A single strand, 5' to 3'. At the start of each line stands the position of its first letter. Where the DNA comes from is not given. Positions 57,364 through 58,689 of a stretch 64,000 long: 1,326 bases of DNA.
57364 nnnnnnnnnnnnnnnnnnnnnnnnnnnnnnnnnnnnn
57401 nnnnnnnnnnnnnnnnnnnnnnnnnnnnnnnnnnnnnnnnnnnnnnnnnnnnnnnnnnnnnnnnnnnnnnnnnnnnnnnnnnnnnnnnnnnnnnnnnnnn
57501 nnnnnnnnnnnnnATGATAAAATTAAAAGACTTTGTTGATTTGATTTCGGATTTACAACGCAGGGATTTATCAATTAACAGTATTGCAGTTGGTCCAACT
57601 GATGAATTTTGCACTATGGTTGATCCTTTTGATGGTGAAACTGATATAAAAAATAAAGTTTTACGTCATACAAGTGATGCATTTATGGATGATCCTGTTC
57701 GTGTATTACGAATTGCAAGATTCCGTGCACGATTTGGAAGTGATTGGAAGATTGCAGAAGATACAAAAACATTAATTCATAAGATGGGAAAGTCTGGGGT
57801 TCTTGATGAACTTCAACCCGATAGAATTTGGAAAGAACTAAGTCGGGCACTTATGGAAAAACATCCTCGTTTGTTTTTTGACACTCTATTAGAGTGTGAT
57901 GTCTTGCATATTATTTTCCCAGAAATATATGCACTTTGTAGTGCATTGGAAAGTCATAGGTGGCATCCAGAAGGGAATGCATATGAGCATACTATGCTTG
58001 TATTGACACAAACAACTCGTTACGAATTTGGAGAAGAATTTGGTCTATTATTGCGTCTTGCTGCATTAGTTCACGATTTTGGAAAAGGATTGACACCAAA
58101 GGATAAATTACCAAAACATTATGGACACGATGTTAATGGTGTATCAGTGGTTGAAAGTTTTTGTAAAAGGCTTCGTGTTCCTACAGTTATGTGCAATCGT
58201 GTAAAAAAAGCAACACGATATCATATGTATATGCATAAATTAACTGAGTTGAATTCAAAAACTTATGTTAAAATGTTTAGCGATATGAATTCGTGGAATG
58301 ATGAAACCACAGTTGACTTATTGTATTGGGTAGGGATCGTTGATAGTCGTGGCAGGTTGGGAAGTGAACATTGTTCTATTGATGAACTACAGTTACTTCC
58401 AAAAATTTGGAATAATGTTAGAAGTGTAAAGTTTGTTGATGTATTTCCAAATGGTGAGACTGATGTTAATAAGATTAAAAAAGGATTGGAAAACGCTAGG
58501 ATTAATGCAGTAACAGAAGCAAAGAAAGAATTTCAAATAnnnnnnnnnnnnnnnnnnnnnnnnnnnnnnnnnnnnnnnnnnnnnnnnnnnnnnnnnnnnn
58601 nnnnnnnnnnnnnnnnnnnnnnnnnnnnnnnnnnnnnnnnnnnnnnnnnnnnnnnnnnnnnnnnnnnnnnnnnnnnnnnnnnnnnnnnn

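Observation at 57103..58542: CCA-adding enzyme split in its flexible loop, with a dedicated promoter and SD for the second half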

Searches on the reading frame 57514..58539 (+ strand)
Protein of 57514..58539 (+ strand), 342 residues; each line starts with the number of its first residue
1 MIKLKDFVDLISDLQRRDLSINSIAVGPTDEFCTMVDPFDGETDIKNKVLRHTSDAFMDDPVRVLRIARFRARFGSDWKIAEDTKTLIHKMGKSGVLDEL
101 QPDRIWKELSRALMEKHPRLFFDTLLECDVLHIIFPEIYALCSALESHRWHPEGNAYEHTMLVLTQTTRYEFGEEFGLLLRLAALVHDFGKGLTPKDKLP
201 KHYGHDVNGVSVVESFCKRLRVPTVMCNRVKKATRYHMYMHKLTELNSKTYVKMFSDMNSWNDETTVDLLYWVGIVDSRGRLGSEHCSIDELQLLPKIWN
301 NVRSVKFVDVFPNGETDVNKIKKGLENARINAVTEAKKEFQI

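Call 4: search_protein_families(library=pfam, proteins=[window:57514-58539:+], max_evalue=0.01)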
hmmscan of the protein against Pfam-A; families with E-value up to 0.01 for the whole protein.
window:57514-58539:+ (342 aa): 3 families
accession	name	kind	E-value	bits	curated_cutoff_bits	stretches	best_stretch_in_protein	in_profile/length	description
PF12627.12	PolyA_pol_RNAbd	-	6.2e-11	42.3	22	1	79-139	3-62/64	Probable RNA and SrmB- binding site of polymerase A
PF01966.28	HD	-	2e-10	41.4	22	1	157-244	2-92/116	HD domain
PF01743.26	PolyA_pol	-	3.8e-07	30.9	23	1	9-51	86-126/126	Poly A polymerase head domain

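Call 5: search_dna_similar(query=window:57514-58539:+, collection=phages, mode=protein, max_rows=40)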
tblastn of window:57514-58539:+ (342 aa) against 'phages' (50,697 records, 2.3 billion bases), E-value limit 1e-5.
Records with a match: 419; places in all: 420; records where one place covers at least 80% of the query: 196.
Best place of each record, by identity: <60% 419.
By first word of the organism name: Vibrio 92; Escherichia 50; Erwinia 43; Klebsiella 38; Aeromonas 36; Salmonella 29; Cronobacter 21; Bacteriophage 14; Pectobacterium 12; Sinorhizobium 7; and 30 more.
By host as written in the record: - 83; Klebsiella pneumoniae 17; Cronobacter sakazakii 16; Erwinia amylovora 14; Aeromonas salmonicida 14; Escherichia coli 11; Aeromonas hydrophila 9; Sinorhizobium meliloti 7; and 140 more.
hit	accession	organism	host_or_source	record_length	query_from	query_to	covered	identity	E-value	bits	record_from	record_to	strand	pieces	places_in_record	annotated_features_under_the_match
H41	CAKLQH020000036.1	Acinetobacter phage MD-2021a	not known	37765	8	341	98%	38.2%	3e-60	214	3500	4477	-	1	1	cca: multifunctional Cca protein [includes: tRNA nucleotidyltransferase; ...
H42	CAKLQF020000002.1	Acinetobacter phage MD-2021a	not known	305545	8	341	98%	38.2%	3e-60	214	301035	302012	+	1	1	cca: multifunctional Cca protein [includes: tRNA nucleotidyltransferase; ...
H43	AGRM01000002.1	Salmonella enterica subsp. houtenae str. ATCC BAA-1581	Homo sapiens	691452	8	339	97%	37.2%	4e-62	219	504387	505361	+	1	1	multifunctional tRNA nucleotidyl transferase/2'3'-cyclic ...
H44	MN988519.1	Rhizobium phage RHph_I1_18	Rhizobium phaseoli I1_18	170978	8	333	95%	37.1%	8e-54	196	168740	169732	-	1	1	CCA-tRNA nucleotidyltransferase protein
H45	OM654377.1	Pseudaeromonas phage vB_PpeM_ KLEP7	Pseudaeromonas pectinilytica strain ...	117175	8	341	98%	33.6%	1e-45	171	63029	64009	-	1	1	tRNA nucleotidyltransferase/poly(A) polymerase (x2)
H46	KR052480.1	Sinorhizobium phage phiM7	Sinorhizobium meliloti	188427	8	281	80%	40.9%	6e-52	190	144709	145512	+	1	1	CCA-adding protein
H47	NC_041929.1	Sinorhizobium phage phiM7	Sinorhizobium meliloti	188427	8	281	80%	40.9%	6e-52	190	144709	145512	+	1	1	tRNA nucleotidyltransferase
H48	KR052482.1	Sinorhizobium phage phiN3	Sinorhizobium meliloti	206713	8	281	80%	40.9%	6e-52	190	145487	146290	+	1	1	tRNA nucleotidyltransferase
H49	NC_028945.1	Sinorhizobium phage phiN3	Sinorhizobium meliloti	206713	8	281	80%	40.9%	6e-52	190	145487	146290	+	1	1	tRNA nucleotidyltransferase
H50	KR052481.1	Sinorhizobium phage phiM19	Sinorhizobium meliloti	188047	8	281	80%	40.6%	1e-51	189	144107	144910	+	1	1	putative tRNA nucleotidyltransferase-like protein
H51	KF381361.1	Sinorhizobium phage phiM12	Sinorhizobium meliloti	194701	8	281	80%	40.6%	1e-51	189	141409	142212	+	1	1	putative tRNA nucleotidyltransferase-like protein | hypothetical protein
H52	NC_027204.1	Sinorhizobium phage phiM12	Sinorhizobium meliloti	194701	8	281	80%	40.6%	1e-51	189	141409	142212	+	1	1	tRNA nucleotidyltransferase | hypothetical protein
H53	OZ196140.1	Vibrio phage D181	Seawater and oysters mix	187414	8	340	97%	32.4%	4e-42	161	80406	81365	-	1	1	tRNA nucleotidyltransferase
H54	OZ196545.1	Vibrio phage D148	Seawater and oysters mix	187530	8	340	97%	32.4%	4e-42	161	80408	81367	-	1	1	tRNA nucleotidyltransferase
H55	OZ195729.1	Vibrio phage D69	Seawater and oysters mix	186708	8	340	97%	32.4%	7e-42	161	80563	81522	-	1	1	tRNA nucleotidyltransferase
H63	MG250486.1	Raoultella phage Ro1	Raoultella ornithinolytica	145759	4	339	98%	29.4%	3e-34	139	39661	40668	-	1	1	tRNA nucleotidyltransferase (x2)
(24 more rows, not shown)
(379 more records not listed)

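Call 8: get_annotated_region(hit=H45, flank=2000)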
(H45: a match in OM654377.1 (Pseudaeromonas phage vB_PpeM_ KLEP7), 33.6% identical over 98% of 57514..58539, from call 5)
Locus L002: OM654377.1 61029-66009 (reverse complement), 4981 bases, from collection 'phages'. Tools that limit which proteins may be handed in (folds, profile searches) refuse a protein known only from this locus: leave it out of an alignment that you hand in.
description: Pseudaeromonas phage vB_PpeM_ KLEP7, complete genome.
organism: Pseudaeromonas phage vB_PpeM_ KLEP7 (NCBI taxid 2928862)
taxonomy: Viruses; Duplodnaviria; Heunggongvirae; Uroviricota; Caudoviricetes
host: Pseudaeromonas pectinilytica strain KR2-7; source: water samples from gypsum karst lake Kirkilai; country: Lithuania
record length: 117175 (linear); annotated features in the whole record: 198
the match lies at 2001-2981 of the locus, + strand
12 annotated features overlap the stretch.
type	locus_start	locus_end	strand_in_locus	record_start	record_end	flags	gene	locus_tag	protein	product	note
CDS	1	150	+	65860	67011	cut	-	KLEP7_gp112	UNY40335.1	Clp protease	-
CDS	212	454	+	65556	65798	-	-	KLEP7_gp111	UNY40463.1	hypothetical protein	-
CDS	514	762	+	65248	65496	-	-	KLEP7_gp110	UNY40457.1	hypothetical protein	-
CDS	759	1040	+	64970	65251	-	-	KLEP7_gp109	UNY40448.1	peptidyl-tRNA hydrolase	Pth2 domain-containing protein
CDS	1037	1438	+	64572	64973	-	-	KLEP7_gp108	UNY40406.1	hypothetical protein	-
CDS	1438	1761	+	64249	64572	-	-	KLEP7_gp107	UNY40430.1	hypothetical protein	-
CDS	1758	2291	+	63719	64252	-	-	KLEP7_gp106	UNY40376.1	tRNA nucleotidyltransferase/poly(A) polymerase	cca, PcnB, NT_ClassII-CCAase and PolyA_pol domains-containing protein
CDS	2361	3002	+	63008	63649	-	-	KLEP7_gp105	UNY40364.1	tRNA nucleotidyltransferase/poly(A) polymerase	cca and PcnB domains-containing protein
CDS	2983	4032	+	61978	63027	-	-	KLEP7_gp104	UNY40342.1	putative nucleotidyltransferase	nrdC.11, Nuc-transf and YcgL domains-containing protein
CDS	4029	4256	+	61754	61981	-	-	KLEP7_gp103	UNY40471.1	hypothetical protein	-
CDS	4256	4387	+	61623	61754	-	-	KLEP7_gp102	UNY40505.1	metallophosphoesterase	-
CDS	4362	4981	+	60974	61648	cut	-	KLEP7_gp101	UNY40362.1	metallophosphoesterase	MPP_MS158 domain-containing protein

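Call 9: get_annotated_region(hit=H63, flank=1500)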
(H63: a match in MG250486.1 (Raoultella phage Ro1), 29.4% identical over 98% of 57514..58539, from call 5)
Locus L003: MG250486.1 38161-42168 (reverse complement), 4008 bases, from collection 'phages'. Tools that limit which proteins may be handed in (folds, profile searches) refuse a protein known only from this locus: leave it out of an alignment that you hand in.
description: Raoultella phage Ro1, complete genome.
organism: Raoultella phage Ro1 (NCBI taxid 2053702)
taxonomy: Viruses; Duplodnaviria; Heunggongvirae; Uroviricota; Caudoviricetes; Vequintavirinae; Mydovirus; Mydovirus Ro1
host: Raoultella ornithinolytica; source: wastewater; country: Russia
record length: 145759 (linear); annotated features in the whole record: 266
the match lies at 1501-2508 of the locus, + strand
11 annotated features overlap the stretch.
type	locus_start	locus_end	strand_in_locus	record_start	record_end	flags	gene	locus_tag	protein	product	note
CDS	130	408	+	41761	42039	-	-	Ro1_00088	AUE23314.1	hypothetical protein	-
CDS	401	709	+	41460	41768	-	-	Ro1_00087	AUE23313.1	hypothetical protein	-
CDS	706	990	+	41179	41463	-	-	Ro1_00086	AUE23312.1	hypothetical protein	-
CDS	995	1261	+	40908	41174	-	-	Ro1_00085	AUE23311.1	hypothetical protein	-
CDS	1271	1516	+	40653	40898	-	-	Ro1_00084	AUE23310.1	tRNA nucleotidyltransferase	-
CDS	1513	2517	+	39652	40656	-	-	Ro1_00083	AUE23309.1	tRNA nucleotidyltransferase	-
CDS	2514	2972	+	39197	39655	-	-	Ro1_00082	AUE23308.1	hypothetical protein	-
CDS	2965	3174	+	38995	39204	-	-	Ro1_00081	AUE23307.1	hypothetical protein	-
CDS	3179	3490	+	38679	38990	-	-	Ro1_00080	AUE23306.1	hypothetical protein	-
CDS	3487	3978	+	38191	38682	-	-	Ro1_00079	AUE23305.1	hypothetical protein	-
CDS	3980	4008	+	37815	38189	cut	-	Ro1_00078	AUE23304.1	hypothetical protein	-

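Call 10: find_related_loci(query=window:57514-58539:+, collection=viral_contigs, flank=3000)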
Query window:57514-58539:+ (342 aa) in viral_contigs; peptide patterns used: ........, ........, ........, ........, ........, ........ (x = any residue, [..] = any of these).
7 stretches matched a pattern; 3 encode a relative of the query (tblastn E <= 1e-3); 3 distinct loci.
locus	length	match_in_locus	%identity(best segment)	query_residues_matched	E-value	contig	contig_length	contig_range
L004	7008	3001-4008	60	2-336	3e-135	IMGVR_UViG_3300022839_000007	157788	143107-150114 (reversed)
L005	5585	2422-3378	61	8-334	3e-133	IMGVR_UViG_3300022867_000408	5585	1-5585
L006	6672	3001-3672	52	106-330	4e-71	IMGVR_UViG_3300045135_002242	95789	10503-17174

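Call 28: find_homologous_proteins(query=window:57514-58539:+, max_evalue=1e-40)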
Query window:57514-58539:+ (342 aa): 1013 proteins with E <= 1e-40 among 3746 candidates; the best 120 are listed.
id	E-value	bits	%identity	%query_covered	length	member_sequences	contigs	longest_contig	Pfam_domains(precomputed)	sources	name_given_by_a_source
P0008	4.0e-193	659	82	100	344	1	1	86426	PF01743.27,PF12627.13,PF01966.29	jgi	jgi:tRNA nucleotidyltransferase (CCA-adding enzyme)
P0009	2.7e-177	607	76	99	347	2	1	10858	PF01743.27,PF12627.13,PF01966.29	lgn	-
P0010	1.3e-174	598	76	97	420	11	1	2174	PF01743.27,PF12627.13,PF01966.29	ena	-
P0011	9.7e-170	582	74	97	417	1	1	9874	PF01743.27,PF12627.13,PF01966.29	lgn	-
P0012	4.6e-167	573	74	97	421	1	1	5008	PF01743.27,PF12627.13,PF01966.29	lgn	-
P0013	1.4e-160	552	71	98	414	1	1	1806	PF01743.27,PF12627.13,PF01966.29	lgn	-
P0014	7.0e-157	540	69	99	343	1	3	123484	PF01743.27,PF12627.13,PF01966.29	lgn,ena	-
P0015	4.5e-145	501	66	99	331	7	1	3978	PF01743.27,PF12627.13,PF01966.29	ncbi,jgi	jgi:tRNA nucleotidyltransferase (CCA-adding enzyme)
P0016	4.2e-144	498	66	99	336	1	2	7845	PF01743.27,PF12627.13,PF01966.29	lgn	-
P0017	1.1e-141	490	65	97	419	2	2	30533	PF01743.27,PF12627.13,PF01966.29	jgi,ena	-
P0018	1.4e-141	490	66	97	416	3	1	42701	PF01743.27,PF12627.13,PF01966.29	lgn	-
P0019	2.3e-141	489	100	62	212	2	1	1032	PF01966.29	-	-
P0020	2.4e-141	489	66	96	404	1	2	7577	PF01743.27,PF12627.13,PF01966.29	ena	-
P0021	3.2e-140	485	63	98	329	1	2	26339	PF01743.27,PF12627.13,PF01966.29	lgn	-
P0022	3.2e-139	482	64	96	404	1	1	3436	PF01743.27,PF12627.13,PF01966.29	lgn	-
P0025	2.0e-136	473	63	97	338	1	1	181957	PF01743.27,PF12627.13,PF01966.29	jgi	jgi:tRNA nucleotidyltransferase (CCA-adding enzyme)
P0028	2.0e-135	469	62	98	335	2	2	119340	PF01743.27,PF12627.13,PF01966.29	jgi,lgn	jgi:tRNA nucleotidyltransferase (CCA-adding enzyme)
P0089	5.1e-128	445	61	96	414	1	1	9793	PF01743.27,PF12627.13,PF01966.29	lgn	-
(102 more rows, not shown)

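Call 33: find_encoding_contigs(protein=P0009, flank=2500, max_places=1)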
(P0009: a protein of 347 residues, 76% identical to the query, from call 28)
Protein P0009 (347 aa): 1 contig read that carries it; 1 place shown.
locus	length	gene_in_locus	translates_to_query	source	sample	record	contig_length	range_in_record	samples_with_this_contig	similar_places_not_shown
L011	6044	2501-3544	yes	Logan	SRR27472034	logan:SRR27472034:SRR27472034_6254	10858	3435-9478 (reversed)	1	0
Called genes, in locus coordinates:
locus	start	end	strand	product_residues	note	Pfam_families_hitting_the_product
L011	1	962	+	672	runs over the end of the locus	-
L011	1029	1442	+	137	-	-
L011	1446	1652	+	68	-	-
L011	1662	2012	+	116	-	-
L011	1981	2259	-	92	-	-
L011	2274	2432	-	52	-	-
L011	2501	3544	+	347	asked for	PF01743:PolyA_pol (weak), PF12627:PolyA_pol_RNAbd, PF01966:HD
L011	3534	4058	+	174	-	-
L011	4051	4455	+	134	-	PF01981:PTH2 (weak)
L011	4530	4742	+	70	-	-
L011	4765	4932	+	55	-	-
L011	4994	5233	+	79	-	-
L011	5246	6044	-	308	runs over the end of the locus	-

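Call 34: find_encoding_contigs(protein=P0028, flank=2500, max_places=1)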
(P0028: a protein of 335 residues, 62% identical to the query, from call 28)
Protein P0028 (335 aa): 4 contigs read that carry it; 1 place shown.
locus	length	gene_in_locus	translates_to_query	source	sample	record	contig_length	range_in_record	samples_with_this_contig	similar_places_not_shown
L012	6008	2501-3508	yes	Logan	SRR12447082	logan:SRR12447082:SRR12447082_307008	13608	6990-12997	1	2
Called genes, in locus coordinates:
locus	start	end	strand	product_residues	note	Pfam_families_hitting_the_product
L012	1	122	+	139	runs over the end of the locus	PF25682:Phage_VG64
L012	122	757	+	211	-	-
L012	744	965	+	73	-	-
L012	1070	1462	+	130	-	-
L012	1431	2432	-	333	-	-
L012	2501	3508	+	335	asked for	PF01743:PolyA_pol, PF12627:PolyA_pol_RNAbd, PF01966:HD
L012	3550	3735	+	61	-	-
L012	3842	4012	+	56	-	-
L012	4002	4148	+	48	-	-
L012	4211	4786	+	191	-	PF01171:ATP_bind_3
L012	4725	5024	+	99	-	-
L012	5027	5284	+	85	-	-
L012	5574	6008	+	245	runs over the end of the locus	-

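Call 35: find_encoding_contigs(protein=P0025, flank=2500, max_places=1)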
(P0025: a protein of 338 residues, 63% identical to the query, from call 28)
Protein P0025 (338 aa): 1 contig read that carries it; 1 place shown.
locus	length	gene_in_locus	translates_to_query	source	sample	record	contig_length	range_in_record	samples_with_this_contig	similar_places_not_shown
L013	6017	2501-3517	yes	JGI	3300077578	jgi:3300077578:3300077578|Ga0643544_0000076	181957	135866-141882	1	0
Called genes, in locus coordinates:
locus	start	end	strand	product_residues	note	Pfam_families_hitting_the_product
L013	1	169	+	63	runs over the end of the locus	-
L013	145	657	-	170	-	-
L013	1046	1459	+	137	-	-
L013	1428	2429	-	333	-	-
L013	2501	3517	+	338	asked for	PF01743:PolyA_pol, PF12627:PolyA_pol_RNAbd, PF01966:HD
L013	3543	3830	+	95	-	-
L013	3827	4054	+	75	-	-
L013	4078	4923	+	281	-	PF06414:Zeta_toxin (faint)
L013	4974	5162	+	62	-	-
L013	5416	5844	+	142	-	PF01467:CTP_transf_like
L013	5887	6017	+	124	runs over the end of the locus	-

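Call 36: find_encoding_contigs(protein=P0014, flank=2500, max_places=1)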
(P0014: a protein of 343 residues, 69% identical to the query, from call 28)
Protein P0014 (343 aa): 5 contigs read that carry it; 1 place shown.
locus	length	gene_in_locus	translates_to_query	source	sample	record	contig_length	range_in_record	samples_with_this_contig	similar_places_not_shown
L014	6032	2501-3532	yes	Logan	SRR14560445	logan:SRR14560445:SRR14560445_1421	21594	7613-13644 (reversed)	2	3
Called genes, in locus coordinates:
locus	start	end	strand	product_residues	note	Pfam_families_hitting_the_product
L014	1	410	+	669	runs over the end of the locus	-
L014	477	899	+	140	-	-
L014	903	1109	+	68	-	-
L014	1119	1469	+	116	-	-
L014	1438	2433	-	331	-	-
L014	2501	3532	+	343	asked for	PF01743:PolyA_pol (weak), PF12627:PolyA_pol_RNAbd, PF01966:HD (weak)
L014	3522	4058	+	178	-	-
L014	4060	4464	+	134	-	PF01981:PTH2 (weak)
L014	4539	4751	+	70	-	-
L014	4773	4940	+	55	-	-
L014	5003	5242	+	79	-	-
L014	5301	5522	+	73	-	-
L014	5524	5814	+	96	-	-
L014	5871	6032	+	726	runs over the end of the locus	-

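Call 37: search_protein_families(library=pfam, proteins=[L012:1431-2432:-, L013:1428-2429:-, L014:1438-2433:-, L012:1070-1462:+, L013:1046-1459:+, L014:1119-1469:+], max_evalue=1)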
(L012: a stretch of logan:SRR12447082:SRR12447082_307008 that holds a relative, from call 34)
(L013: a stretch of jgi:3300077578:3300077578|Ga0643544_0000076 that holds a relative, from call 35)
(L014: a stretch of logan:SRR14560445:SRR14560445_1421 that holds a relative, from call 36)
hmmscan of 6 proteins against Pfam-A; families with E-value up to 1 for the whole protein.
L012:1431-2432:- (333 aa): 2 families
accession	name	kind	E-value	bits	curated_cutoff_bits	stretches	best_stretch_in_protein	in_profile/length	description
PF15647.12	Tox-REase-3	-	0.018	15.8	25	1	184-265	12-89/102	Restriction endonuclease fold toxin 3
PF03450.22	CO_deh_flav_C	-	0.16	12.6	25.5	0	190-232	44-87/102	CO dehydrogenase flavoprotein C-terminal domain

L013:1428-2429:- (333 aa): 2 families
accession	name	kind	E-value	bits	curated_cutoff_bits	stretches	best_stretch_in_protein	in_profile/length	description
PF15647.12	Tox-REase-3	-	0.058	14.1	25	1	181-265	9-89/102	Restriction endonuclease fold toxin 3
PF04478.17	Mid2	-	0.091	13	23.2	1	216-242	76-103/150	Mid2 like cell wall stress sensor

L014:1438-2433:- (331 aa): 2 families
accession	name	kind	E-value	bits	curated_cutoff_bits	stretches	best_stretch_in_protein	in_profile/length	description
PF07460.16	NUMOD3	-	0.0069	16.7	20.4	1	158-189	2-37/37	NUMOD3 motif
PF20945.2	RMP1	-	0.49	11.5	27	1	251-301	5-51/95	Ribonuclease MRP protein subunit RMP1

L012:1070-1462:+ (130 aa): 1 family
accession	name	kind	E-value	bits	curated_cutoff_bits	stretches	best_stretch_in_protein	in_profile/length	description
PF01743.26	PolyA_pol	-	0.00012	22.9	23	1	3-33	1-34/126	Poly A polymerase head domain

L013:1046-1459:+ (137 aa): 1 family
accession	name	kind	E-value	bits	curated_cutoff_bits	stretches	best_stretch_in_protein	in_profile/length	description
PF01743.26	PolyA_pol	-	0.00029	21.6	23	1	11-37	3-29/126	Poly A polymerase head domain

L014:1119-1469:+ (116 aa): 1 family
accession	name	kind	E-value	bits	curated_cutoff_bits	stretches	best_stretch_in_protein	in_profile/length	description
PF01743.26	PolyA_pol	-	9.6e-05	23.2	23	1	3-31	1-29/126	Poly A polymerase head domain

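Call 38: search_protein_families(library=phrogs, proteins=[L012:1431-2432:-, L013:1428-2429:-, L014:1438-2433:-], max_evalue=0.1)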
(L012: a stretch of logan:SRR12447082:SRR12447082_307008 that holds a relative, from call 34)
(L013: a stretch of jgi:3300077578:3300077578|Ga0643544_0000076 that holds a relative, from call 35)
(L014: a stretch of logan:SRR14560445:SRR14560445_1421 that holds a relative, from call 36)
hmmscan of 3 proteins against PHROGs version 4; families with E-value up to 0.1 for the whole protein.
L012:1431-2432:- (333 aa): 2 families
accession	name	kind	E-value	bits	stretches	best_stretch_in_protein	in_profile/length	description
phrog_655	-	DNA, RNA and nucleotide metabolism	3.1e-08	34.9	1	11-276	15-249/343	homing endonuclease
phrog_12434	-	DNA, RNA and nucleotide metabolism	9.8e-08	32.8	1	19-106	14-94/292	HNH endonuclease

L013:1428-2429:- (333 aa): 3 families
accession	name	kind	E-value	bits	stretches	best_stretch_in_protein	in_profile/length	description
phrog_655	-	DNA, RNA and nucleotide metabolism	1.2e-09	39.5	1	11-276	15-249/343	homing endonuclease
phrog_12434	-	DNA, RNA and nucleotide metabolism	1.2e-09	39.1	1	19-109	14-97/292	HNH endonuclease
phrog_5053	-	unknown function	0.022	16.1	1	206-286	14-94/99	-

L014:1438-2433:- (331 aa): 2 families
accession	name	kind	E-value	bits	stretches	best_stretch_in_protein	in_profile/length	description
phrog_655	-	DNA, RNA and nucleotide metabolism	9.5e-10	39.9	1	4-318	10-264/343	homing endonuclease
phrog_12434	-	DNA, RNA and nucleotide metabolism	4.1e-09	37.3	1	10-138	7-131/292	HNH endonuclease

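Call 49: search_dna_similar(query=L013:1428-2429:-, collection=phages, mode=protein, max_rows=30, max_evalue=0.001)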
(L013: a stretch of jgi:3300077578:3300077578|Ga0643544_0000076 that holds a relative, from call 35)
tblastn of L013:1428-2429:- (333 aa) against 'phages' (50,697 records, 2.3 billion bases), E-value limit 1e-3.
Records with a match: 26; places in all: 26; records where one place covers at least 80% of the query: 0.
Best place of each record, by identity: <60% 26.
By first word of the organism name: Escherichia 8; Yersinia 7; Campylobacter 2; Klebsiella 2; Citrobacter 2; Enterobacteria 2; Vibrio 1; Aeromonas 1; Shigella 1.
By host as written in the record: Yersinia pseudotuberculosis 5; - 4; Escherichia coli 3; Escherichia coli B 3; Citrobacter rodentium DBS100 2; Escherichia coli O103:H2 90-3128 2; Vibrio sp. 1; Aeromonas hydrophila BIOTECH 10089 1; and 5 more.
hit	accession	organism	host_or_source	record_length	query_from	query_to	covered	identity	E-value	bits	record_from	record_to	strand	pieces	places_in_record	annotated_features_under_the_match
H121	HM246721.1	Campylobacter phage vB_CcoM-IBB_35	-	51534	8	217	63%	28.0%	8e-8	60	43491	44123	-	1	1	similar to terminase large subunit | MobE homing endonuclease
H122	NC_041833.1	Campylobacter phage vB_CcoM-IBB_35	-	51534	8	217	63%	28.0%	8e-8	60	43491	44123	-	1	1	similar to terminase large subunit | homing endonuclease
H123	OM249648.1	Vibrio phage phiKT1024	Vibrio sp.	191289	5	126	37%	41.8%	3e-23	106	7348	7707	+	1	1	putative homing endonuclease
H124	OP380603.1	Aeromonas phage avDM9-HANS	Aeromonas hydrophila BIOTECH 10089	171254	8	103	29%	34.4%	1e-5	53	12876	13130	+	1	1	hypothetical protein (x2)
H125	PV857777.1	Escherichia phage Ec_O157kw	Escherichia sp. STEC O157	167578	23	103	24%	33.3%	1e-4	50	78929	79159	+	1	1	hypothetical protein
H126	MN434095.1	Klebsiella phage JIPh_Kp122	Klebsiella pneumoniae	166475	23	103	24%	33.3%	2e-4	49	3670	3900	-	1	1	hypothetical protein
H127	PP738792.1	Klebsiella phage vB_KpnM_SmallBear_ER8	Klebsiella pneumoniae 1100975 (ATCC ...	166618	23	103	24%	32.1%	4e-4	48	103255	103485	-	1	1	homing endonuclease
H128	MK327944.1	Escherichia phage vB_EcoM_G2540-3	Escherichia coli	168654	23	103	24%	32.1%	5e-4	48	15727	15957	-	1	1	hypothetical protein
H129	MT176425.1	Citrobacter phage PhiZZ23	Citrobacter rodentium DBS100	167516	23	103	24%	32.1%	8e-4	47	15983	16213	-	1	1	hypothetical protein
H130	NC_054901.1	Citrobacter phage PhiZZ23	Citrobacter rodentium DBS100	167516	23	103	24%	32.1%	8e-4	47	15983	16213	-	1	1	HNH endonuclease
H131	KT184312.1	Enterobacteria phage Kha5h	Escherichia coli O103:H2 90-3128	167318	23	103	24%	32.1%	8e-4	47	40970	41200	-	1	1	none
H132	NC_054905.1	Enterobacteria phage Kha5h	Escherichia coli O103:H2 90-3128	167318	23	103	24%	32.1%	8e-4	47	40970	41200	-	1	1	none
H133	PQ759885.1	Escherichia phage Pu-Krd-SF5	Escherichia coli B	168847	23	103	24%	32.1%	8e-4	47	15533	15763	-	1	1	homing endonuclease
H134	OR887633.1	Shigella phage vb_GEC_SH_GT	Shigella flexneri 428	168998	23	103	24%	32.1%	8e-4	47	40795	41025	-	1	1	HNH endonuclease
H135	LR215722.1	Yersinia phage fPS-2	-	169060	23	103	24%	32.1%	8e-4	47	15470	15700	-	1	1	g028c: hypothetical protein | g028c: terminator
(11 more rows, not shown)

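Call 50: search_solved_structures(query=L013:1428-2429:-, max_evalue=1)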
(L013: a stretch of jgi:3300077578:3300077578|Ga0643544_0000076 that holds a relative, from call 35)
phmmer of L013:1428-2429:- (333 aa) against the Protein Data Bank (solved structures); distinct sequences matched with E-value up to 1: 1.
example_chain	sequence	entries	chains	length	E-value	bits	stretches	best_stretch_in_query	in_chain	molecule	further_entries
3oug_A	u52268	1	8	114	0.39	13.1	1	183-258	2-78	Aspartate 1-decarboxylase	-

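Call 51: find_encoding_contigs(protein=P0089, flank=2500, max_places=1)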
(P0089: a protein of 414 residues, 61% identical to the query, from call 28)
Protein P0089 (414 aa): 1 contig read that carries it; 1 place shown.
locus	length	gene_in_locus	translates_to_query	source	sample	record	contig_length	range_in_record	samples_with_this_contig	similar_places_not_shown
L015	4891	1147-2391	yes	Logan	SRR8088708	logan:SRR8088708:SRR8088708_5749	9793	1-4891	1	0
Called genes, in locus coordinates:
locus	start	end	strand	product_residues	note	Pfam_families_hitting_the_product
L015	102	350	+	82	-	-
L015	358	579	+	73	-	-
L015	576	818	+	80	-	-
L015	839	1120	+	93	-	-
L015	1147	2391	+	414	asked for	PF01743:PolyA_pol, PF12627:PolyA_pol_RNAbd, PF01966:HD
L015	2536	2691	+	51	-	-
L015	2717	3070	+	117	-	PF01467:CTP_transf_like (weak)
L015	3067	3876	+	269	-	PF03721:UDPG_MGDP_dh_N, PF00984:UDPG_MGDP_dh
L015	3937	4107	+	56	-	-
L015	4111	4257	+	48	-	-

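Call 52: find_encoding_contigs(protein=P0010, flank=2500, max_places=1)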
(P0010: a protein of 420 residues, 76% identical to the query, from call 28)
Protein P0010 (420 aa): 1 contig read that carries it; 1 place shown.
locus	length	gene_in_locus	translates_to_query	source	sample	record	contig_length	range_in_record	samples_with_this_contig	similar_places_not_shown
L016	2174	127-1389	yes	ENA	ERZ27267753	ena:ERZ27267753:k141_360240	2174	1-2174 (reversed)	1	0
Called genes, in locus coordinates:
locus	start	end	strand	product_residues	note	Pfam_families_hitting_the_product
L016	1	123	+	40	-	?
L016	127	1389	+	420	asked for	PF01743:PolyA_pol, PF12627:PolyA_pol_RNAbd, PF01966:HD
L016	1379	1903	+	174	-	-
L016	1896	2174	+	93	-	?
